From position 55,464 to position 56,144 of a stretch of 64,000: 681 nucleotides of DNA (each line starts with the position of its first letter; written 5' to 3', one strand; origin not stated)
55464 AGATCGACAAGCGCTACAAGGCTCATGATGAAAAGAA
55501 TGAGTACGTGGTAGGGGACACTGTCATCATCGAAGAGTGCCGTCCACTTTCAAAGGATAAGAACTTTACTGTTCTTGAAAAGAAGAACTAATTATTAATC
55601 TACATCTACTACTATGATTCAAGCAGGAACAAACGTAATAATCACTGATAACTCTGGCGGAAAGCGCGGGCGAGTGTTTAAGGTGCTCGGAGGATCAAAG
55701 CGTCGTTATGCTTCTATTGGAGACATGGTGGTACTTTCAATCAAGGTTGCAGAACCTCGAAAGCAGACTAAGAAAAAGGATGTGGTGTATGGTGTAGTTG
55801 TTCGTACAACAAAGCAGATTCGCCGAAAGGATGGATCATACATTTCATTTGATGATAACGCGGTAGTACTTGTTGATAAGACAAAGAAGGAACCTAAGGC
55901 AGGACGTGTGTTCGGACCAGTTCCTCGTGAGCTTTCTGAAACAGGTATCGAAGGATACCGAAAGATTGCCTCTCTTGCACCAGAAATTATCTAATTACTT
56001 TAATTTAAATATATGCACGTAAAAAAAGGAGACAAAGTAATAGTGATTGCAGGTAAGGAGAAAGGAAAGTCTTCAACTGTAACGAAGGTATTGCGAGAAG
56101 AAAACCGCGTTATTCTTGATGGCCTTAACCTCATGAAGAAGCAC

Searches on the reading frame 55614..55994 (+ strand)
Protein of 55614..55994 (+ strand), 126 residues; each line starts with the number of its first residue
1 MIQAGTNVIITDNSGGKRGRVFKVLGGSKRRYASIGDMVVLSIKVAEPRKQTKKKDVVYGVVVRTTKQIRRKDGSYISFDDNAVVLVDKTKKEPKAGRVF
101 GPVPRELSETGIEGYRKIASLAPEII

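Call 19: search_protein_families(library=pfam, proteins=[window:55614-55994:+])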
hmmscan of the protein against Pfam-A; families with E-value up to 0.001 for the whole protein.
window:55614-55994:+ (126 aa): 1 family
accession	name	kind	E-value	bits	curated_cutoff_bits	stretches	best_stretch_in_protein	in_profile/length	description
PF00238.24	Ribosomal_L14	-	3.3e-42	143.7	23.6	1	1-126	1-122/122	Ribosomal protein L14p/L23e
